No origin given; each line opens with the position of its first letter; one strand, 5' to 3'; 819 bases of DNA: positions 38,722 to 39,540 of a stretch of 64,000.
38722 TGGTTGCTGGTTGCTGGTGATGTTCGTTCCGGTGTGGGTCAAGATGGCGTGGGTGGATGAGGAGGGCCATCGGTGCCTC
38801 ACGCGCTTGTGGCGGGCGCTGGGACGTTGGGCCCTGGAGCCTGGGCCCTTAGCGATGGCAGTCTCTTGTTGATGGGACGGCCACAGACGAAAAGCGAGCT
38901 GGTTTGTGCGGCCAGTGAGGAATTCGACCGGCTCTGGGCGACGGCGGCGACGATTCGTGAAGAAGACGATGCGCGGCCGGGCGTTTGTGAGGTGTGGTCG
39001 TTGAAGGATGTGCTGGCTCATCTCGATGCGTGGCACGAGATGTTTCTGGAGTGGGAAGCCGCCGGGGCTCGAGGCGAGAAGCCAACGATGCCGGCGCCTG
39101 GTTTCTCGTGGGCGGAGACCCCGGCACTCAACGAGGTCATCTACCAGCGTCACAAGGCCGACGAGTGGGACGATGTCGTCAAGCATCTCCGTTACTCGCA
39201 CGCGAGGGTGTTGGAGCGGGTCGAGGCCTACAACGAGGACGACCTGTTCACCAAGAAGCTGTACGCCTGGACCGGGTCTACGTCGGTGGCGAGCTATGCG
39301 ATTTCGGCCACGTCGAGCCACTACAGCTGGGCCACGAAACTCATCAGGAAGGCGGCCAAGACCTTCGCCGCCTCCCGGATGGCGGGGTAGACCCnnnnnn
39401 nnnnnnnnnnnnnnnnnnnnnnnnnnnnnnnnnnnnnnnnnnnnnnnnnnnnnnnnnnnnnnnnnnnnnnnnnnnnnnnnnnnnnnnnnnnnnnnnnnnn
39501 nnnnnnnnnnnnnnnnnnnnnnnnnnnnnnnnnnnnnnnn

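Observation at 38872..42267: Five-gene coupled operon pairing a ClbS-family and a GyrI-like protein: candidate resistance cassette against cyclopropane-warhead DNA alkylators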

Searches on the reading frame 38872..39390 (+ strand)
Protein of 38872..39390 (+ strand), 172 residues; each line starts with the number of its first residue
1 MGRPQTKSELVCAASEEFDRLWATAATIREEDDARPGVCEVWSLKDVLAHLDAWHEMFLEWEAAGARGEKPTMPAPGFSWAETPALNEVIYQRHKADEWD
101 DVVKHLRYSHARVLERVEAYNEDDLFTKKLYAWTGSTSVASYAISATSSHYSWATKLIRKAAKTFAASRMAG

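Call 3: search_protein_families(library=pfam, proteins=[window:38872-39390:+], max_evalue=0.01)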
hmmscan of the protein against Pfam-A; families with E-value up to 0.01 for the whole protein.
window:38872-39390:+ (172 aa): 3 families
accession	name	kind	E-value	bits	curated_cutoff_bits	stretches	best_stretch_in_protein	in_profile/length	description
PF08020.16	DUF1706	-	2.5e-46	158.1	24.2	1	1-163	1-166/166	Protein of unknown function (DUF1706)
PF11716.13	MDMPI_N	-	1.4e-07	32.7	24.2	1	16-137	3-119/140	Mycothiol maleylpyruvate isomerase N-terminal domain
PF12867.12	DinB_2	-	1.7e-06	28.9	24.8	1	19-132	7-102/128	DinB superfamily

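Call 5: search_solved_structures(query=window:38872-39390:+, max_evalue=0.01, show_alignments=2)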
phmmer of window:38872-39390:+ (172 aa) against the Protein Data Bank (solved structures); distinct sequences matched with E-value up to 0.01: 4.
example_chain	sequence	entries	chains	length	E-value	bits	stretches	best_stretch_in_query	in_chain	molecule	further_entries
5cof_A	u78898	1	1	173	8.4e-10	42.3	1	2-164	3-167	Uncharacterized protein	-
6anr_A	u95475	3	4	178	2.4e-08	37.5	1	4-152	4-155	Colibactin self-protection protein ClbS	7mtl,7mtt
5civ_A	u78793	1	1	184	8.5e-08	35.8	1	45-136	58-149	Sibling bacteriocin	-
5cog_A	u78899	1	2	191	3.5e-05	27.3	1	8-134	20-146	IRC4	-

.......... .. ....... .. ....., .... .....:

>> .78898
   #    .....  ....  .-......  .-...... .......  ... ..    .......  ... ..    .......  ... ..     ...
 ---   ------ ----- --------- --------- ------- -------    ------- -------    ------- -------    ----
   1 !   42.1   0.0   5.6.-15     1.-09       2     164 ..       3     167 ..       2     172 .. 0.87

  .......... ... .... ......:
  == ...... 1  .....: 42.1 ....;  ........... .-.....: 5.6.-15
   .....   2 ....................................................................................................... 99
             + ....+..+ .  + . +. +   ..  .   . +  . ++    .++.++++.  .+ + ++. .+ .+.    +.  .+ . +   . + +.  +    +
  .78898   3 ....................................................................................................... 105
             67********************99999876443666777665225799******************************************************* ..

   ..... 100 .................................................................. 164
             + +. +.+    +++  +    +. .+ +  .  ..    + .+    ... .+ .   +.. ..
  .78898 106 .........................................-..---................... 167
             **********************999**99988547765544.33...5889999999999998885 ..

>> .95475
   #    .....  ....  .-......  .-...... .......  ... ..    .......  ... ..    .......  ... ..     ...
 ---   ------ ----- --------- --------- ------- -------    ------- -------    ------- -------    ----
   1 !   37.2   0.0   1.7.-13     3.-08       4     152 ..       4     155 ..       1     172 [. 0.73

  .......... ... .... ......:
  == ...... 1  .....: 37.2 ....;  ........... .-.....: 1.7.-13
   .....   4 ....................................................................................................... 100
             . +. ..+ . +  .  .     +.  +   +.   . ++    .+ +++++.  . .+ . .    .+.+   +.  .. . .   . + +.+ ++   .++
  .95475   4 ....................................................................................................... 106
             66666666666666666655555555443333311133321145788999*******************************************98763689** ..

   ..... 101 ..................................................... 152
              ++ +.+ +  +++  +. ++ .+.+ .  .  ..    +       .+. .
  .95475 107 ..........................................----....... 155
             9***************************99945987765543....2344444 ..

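Call 8: search_protein_families(library=ncbifam, proteins=[window:38872-39390:+], max_evalue=0.01)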
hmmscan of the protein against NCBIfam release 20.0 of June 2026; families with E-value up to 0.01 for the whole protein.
window:38872-39390:+ (172 aa): 2 families
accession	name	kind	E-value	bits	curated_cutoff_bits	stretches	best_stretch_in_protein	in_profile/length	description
TIGR03083.1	TIGR03083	domain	2.6e-08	34.5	50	1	14-143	2-112/202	maleylpyruvate isomerase family mycothiol-dependent enzyme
TIGR03086.1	TIGR03086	subfamily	5.8e-08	32.9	83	1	18-70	5-57/180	TIGR03086 family metal-binding protein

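Call 30: find_homologous_proteins(query=window:38872-39390:+, max_evalue=0.001)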
Query window:38872-39390:+ (172 aa): 280 proteins with E <= 0.001 among 309 candidates; the best 120 are listed.
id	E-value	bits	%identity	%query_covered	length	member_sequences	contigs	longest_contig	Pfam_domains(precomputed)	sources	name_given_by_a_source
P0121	1.5e-110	385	100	100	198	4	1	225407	PF12867.13,PF08020.17,PF11716.14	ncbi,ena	-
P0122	2.1e-97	342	89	100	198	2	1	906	PF12867.13,PF08020.17,PF11716.14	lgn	-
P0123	3.4e-89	315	82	99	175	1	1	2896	PF12867.13,PF08020.17,PF11716.14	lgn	-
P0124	5.2e-85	302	82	97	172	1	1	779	PF12867.13,PF08020.17,PF11716.14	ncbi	-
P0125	1.1e-84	301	80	98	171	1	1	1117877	PF12867.13,PF08020.17,PF11716.14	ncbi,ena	-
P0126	2.7e-79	283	74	98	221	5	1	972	PF12867.13,PF08020.17,PF11716.14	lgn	-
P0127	3.9e-77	276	71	98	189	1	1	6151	PF12867.13,PF08020.17,PF11716.14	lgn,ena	-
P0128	2.1e-67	244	67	91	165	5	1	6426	PF12867.13,PF08020.17,PF11716.14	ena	-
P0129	4.2e-67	244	69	97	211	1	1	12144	PF12867.13,PF08020.17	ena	-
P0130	1.6e-64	235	66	93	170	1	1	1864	PF12867.13,PF08020.17,PF11716.14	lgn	-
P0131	2.8e-63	231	64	93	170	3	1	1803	PF12867.13,PF08020.17,PF11716.14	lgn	-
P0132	4.3e-63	230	64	96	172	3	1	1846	PF12867.13,PF08020.17,PF11716.14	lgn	-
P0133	9.9e-62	226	61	96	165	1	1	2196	PF08020.17,PF11716.14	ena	-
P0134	1.6e-60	222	59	97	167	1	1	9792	PF12867.13,PF08020.17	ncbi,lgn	-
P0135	1.9e-60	222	57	98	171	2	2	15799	PF12867.13,PF08020.17,PF11716.14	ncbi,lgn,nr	ncbi:MAG: ClbS/DfsB family four-helix bundle protein [Acidimicrobiia bacterium]|nr:ClbS/DfsB family 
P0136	3.7e-60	221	60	95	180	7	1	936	PF08020.17,PF11716.14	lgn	-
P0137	5.0e-60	220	59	97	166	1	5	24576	PF12867.13,PF08020.17,PF11716.14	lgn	-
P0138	5.2e-60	220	59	95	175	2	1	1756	PF12867.13,PF08020.17,PF11716.14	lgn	-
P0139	1.2e-59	219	60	95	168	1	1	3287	PF12867.13,PF08020.17,PF11716.14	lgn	-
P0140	1.6e-59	219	61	96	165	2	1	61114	PF12867.13,PF08020.17,PF11716.14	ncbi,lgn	-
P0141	2.1e-59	218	60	95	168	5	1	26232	PF12867.13,PF08020.17,PF11716.14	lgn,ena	-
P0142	4.7e-59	217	60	97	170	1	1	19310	PF12867.13,PF08020.17,PF11716.14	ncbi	ncbi:MAG: ClbS/DfsB family four-helix bundle protein [Candidatus Nanopelagicales bacterium]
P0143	7.0e-59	217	58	95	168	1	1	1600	PF08020.17,PF11716.14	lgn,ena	-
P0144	8.0e-59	217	58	97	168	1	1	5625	PF12867.13,PF08020.17,PF11716.14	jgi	jgi:hypothetical protein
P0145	1.6e-58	216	60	97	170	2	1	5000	PF08020.17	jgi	jgi:hypothetical protein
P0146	3.2e-58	215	63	93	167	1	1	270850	PF12867.13,PF08020.17,PF11716.14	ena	-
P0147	3.6e-58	214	58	97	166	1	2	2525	PF08020.17,PF11716.14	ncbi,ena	-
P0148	5.8e-58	214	56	98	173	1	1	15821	PF12867.13,PF08020.17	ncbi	ncbi:MAG: ClbS/DfsB family four-helix bundle protein [Acidimicrobiales bacterium]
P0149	6.2e-58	214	58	95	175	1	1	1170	PF08020.17,PF11716.14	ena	-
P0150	7.5e-58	213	58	97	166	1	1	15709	PF12867.13,PF08020.17,PF11716.14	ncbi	-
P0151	1.0e-57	213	56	93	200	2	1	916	PF12867.13,PF08020.17,PF11716.14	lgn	-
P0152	1.5e-57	212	60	95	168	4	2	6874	PF12867.13,PF08020.17,PF11716.14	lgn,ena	-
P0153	1.8e-57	212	57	95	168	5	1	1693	PF12867.13,PF08020.17,PF11716.14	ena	-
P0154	2.4e-57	212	58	95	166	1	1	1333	PF08020.17,PF11716.14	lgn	-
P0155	5.3e-57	211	59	92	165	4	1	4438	PF12867.13,PF08020.17,PF11716.14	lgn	-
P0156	1.2e-56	209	56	97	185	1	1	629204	PF12867.13,PF08020.17,PF11716.14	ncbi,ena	-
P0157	1.7e-56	209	58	98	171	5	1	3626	PF12867.13,PF08020.17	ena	-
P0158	2.4e-56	209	59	97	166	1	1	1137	PF12867.13,PF08020.17,PF11716.14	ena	-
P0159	2.6e-56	208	59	98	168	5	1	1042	PF12867.13,PF08020.17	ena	-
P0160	3.1e-56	208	59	95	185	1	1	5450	PF12867.13,PF08020.17,PF11716.14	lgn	-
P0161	3.9e-56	208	58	96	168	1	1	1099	PF12867.13,PF08020.17,PF11716.14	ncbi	-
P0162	6.0e-56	207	56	98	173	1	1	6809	PF12867.13,PF08020.17,PF11716.14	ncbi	-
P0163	6.0e-56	207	56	94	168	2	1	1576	PF12867.13,PF08020.17,PF11716.14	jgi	jgi:hypothetical protein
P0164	9.2e-56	207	58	92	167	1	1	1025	PF12867.13,PF08020.17,PF11716.14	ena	-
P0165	1.1e-55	206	57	96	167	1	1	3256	PF12867.13,PF08020.17,PF11716.14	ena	-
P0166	1.2e-55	206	54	97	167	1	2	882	PF12867.13,PF08020.17,PF11716.14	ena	-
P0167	1.4e-55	206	60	94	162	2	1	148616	PF08020.17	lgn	-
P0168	1.4e-55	206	58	97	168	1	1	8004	PF08020.17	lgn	-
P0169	1.5e-55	206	57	95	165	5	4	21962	PF12867.13,PF08020.17,PF11716.14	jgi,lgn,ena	jgi:hypothetical protein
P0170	2.0e-55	205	55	96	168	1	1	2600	PF08020.17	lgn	-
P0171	2.0e-55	205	57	98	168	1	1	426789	PF12867.13,PF08020.17,PF11716.14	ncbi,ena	-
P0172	2.6e-55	205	57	98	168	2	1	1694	PF12867.13,PF08020.17,PF11716.14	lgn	-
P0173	3.2e-55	205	58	92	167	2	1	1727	PF12867.13,PF08020.17,PF11716.14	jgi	jgi:hypothetical protein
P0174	4.2e-55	204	55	97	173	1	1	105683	PF12867.13,PF08020.17,PF11716.14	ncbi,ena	-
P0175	5.6e-55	204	57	98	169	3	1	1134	PF12867.13,PF08020.17,PF11716.14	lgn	-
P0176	7.7e-55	204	57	97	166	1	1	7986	PF12867.13,PF08020.17,PF11716.14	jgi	jgi:uncharacterized protein (TIGR03083 family)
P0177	1.2e-54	203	58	96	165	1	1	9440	PF12867.13,PF08020.17,PF11716.14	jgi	jgi:hypothetical protein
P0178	1.9e-54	202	56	96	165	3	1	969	PF12867.13,PF08020.17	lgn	-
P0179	1.9e-54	202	57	98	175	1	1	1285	PF12867.13,PF08020.17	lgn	-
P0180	2.7e-54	202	57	92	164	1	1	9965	PF12867.13,PF08020.17,PF11716.14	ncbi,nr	ncbi:MAG: ClbS/DfsB family four-helix bundle protein, partial [Acidimicrobiales bacterium]|nr:ClbS/D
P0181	3.2e-54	202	56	97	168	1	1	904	PF12867.13,PF08020.17,PF11716.14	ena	-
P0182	3.6e-54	201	56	96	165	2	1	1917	PF12867.13,PF08020.17,PF11716.14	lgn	-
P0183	4.2e-54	201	56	96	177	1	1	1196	PF08020.17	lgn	-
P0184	5.0e-54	201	58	96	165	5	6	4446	PF12867.13,PF08020.17,PF11716.14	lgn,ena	-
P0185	2.2e-53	199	55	96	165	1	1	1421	PF12867.13,PF08020.17,PF11716.14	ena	-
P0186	3.4e-53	198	57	92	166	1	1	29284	PF12867.13,PF08020.17,PF11716.14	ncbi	-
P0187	4.3e-53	198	56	97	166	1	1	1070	PF12867.13,PF08020.17,PF11716.14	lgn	-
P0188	9.4e-53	197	57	96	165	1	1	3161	PF12867.13,PF08020.17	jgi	jgi:hypothetical protein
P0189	1.1e-52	197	55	98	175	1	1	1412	PF08020.17,PF11716.14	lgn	-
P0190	1.6e-52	196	58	90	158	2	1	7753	PF12867.13,PF08020.17,PF11716.14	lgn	-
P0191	2.3e-52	196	53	96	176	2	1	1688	PF12867.13,PF08020.17,PF11716.14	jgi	jgi:hypothetical protein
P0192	2.8e-52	195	58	87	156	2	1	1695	PF12867.13,PF08020.17,PF11716.14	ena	-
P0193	7.5e-52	194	57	96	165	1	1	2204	PF08020.17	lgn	-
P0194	7.8e-52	194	58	96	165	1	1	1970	PF08020.17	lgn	-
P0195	9.0e-52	194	58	96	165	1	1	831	PF12867.13,PF08020.17,PF11716.14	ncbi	-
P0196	1.1e-51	193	53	96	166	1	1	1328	PF12867.13,PF08020.17,PF11716.14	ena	-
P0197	1.1e-51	193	55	97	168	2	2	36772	PF12867.13,PF08020.17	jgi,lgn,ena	jgi:hypothetical protein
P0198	1.6e-51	193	55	96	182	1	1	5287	PF12867.13,PF08020.17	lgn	-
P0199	2.1e-51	192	54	98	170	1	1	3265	PF12867.13,PF08020.17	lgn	-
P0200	9.5e-51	190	56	96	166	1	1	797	PF12867.13,PF08020.17,PF11716.14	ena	-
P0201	9.7e-51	190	55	92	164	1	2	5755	PF12867.13,PF08020.17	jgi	jgi:hypothetical protein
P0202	9.9e-51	190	54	93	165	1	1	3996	PF12867.13,PF08020.17,PF05163.18,PF11716.14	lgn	-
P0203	1.2e-50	190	52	100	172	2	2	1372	PF12867.13,PF08020.17,PF11716.14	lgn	-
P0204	2.5e-50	189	51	95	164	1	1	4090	PF12867.13,PF08020.17,PF05163.18,PF11716.14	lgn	-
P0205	3.7e-50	188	54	97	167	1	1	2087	PF12867.13,PF08020.17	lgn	-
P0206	6.7e-50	188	53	93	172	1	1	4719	PF12867.13,PF08020.17,PF05163.18,PF11716.14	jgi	jgi:hypothetical protein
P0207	1.2e-49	187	61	76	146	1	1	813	PF12867.13,PF08020.17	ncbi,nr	ncbi:MAG: ClbS/DfsB family four-helix bundle protein, partial [Acidimicrobiia bacterium]|nr:ClbS/Dfs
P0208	1.4e-49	186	58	87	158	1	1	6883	PF12867.13,PF08020.17,PF11716.14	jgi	jgi:hypothetical protein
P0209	3.0e-49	185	58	88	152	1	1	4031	PF12867.13,PF08020.17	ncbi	-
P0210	4.5e-49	185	52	95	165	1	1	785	PF12867.13,PF08020.17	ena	-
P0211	2.3e-48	183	62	78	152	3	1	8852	PF12867.13,PF08020.17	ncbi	-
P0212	3.4e-48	182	54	92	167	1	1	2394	PF12867.13,PF08020.17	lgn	-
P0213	4.6e-48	182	56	87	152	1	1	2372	PF12867.13,PF08020.17,PF11716.14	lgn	-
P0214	1.4e-47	180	47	96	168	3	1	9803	PF12867.13,PF08020.17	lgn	-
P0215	1.5e-47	180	57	87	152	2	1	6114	PF12867.13,PF08020.17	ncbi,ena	-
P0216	2.4e-47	179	56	89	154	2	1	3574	PF12867.13,PF08020.17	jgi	jgi:hypothetical protein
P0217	4.8e-47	178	57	88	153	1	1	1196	PF08020.17,PF11716.14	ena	-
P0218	1.2e-46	177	56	87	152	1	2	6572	PF12867.13,PF08020.17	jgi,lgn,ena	-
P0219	3.0e-45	172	52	96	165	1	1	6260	PF12867.13,PF08020.17,PF11716.14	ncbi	-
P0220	1.1e-43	167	44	99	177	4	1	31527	PF08020.17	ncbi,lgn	ncbi:MAG: ClbS/DfsB family four-helix bundle protein [Candidatus Dojkabacteria bacterium]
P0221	3.5e-43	166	46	95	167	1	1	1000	PF12867.13,PF08020.17,PF11716.14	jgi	jgi:hypothetical protein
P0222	4.6e-43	165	48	97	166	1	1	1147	PF08020.17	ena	-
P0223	1.7e-42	163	47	95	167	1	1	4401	PF08020.17,PF11716.14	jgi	jgi:hypothetical protein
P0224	2.1e-42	163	49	95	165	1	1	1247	PF12867.13,PF08020.17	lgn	-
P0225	1.3e-40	157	47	95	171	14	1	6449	PF12867.13,PF08020.17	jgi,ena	-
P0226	1.3e-39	154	45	95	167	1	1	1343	PF12867.13,PF08020.17,PF11716.14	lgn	-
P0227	1.6e-39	154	46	95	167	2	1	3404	PF12867.13,PF08020.17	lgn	-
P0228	4.8e-38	149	45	97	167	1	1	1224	PF12867.13,PF08020.17,PF11716.14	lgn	-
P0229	6.3e-38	149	46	98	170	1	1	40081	PF08020.17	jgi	jgi:hypothetical protein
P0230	6.4e-38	149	45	95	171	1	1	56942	PF08020.17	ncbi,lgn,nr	ncbi:MAG: ClbS/DfsB family four-helix bundle protein [Cyclobacteriaceae bacterium]|nr:ClbS/DfsB fami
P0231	6.5e-38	149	45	94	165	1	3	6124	PF12867.13,PF08020.17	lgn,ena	-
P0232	1.6e-37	147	43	95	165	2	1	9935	PF08020.17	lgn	-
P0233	2.6e-37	147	47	95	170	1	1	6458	PF12867.13,PF08020.17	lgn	-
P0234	2.9e-37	146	44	95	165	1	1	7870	PF12867.13,PF08020.17,PF11716.14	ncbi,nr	ncbi:MAG: ClbS/DfsB family four-helix bundle protein [Anaerolineae bacterium]|nr:ClbS/DfsB family fo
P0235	3.4e-37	146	45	95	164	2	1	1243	PF12867.13,PF08020.17,PF05163.18,PF11716.14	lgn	-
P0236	6.6e-37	145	45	98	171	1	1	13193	PF08020.17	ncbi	ncbi:MAG: ClbS/DfsB family four-helix bundle protein [Planctomycetota bacterium]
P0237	7.7e-37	145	45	95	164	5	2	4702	PF12867.13,PF08020.17,PF05163.18,PF11716.14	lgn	-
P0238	1.0e-36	145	43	95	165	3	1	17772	PF12867.13,PF08020.17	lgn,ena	-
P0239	2.0e-36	144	43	95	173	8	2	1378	PF08020.17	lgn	-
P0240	2.2e-36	144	44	95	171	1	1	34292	PF12867.13,PF08020.17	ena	-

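Call 34: find_related_loci(query=A2, collection=metagenome_contigs, flank=5000)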
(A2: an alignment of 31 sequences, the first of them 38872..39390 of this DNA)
Query A2 (172 aa) in metagenome_contigs; peptide patterns used: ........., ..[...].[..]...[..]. (x = any residue, [..] = any of these).
600 stretches matched a pattern (row limit reached: there are more); 475 encode a relative of the query (tblastn E <= 1e-3); the best 80 are kept; 80 distinct loci.
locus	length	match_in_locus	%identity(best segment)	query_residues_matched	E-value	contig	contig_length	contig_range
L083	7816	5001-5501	59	1-167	6e-66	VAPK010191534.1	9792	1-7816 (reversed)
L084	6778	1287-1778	60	1-164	1e-63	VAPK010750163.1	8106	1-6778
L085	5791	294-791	58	1-166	3e-62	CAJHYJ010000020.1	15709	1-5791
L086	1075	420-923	55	1-168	9e-65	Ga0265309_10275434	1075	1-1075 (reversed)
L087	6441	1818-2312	57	1-165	3e-60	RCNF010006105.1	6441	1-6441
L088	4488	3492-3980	56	1-163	2e-59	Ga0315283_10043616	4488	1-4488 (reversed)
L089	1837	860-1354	58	1-165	5e-59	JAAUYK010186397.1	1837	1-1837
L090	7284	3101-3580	58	1-160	4e-57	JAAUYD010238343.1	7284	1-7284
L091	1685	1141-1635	55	1-165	6e-57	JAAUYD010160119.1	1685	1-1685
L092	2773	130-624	55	1-165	2e-55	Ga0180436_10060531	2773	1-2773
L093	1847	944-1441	54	3-168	3e-56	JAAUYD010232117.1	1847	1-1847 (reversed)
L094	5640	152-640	55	1-163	4e-55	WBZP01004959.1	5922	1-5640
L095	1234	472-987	46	1-172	6e-57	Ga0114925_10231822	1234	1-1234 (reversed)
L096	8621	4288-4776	48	1-163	5e-53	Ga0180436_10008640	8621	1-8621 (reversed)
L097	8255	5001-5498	51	1-166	2e-52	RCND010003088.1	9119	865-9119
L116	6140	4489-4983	38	1-165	2e-39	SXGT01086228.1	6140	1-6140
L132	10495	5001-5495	38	1-163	2e-36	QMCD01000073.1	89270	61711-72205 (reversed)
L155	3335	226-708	37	1-161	5e-35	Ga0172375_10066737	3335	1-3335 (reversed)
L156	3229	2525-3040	36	1-160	4e-35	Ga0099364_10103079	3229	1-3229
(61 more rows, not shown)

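Call 44: find_encoding_contigs(protein=P0125, flank=6000, max_places=2)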
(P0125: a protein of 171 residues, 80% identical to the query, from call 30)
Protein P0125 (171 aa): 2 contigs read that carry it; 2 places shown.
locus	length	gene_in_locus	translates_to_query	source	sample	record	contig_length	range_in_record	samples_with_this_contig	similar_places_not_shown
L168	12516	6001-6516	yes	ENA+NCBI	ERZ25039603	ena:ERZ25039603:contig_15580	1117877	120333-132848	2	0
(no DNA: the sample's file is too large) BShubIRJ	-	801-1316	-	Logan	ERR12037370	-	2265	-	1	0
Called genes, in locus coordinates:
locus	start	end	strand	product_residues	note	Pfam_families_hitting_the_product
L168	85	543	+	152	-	-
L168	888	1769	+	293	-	PF12146:Hydrolase_4, PF00561:Abhydrolase_1, PF12697:Abhydrolase_6, PF00326:Peptidase_S9 (faint)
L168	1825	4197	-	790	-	PF03636:Glyco_hydro_65N, PF03632:Glyco_hydro_65m, PF03633:Glyco_hydro_65C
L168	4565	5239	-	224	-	PF01872:RibD_C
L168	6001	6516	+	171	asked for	PF08020:DUF1706, PF11716:MDMPI_N, PF12867:DinB_2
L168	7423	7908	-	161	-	PF10604:Polyketide_cyc2, PF03364:Polyketide_cyc (weak), PF08327:AHSA1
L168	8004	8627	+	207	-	PF00440:TetR_N, PF16859:TetR_C_11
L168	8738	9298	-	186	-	PF11716:MDMPI_N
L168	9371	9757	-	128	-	-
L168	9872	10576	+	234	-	PF01638:HxlR, PF25213:HVO_A0261_N (faint)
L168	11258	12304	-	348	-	-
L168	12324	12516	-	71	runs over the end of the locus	-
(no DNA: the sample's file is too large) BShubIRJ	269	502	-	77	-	-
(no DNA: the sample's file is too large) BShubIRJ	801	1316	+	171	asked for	PF08020:DUF1706, PF11716:MDMPI_N, PF12867:DinB_2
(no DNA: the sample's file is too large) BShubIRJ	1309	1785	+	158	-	-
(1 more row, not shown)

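Call 48: find_encoding_contigs(protein=P0121, flank=10000, max_places=6)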
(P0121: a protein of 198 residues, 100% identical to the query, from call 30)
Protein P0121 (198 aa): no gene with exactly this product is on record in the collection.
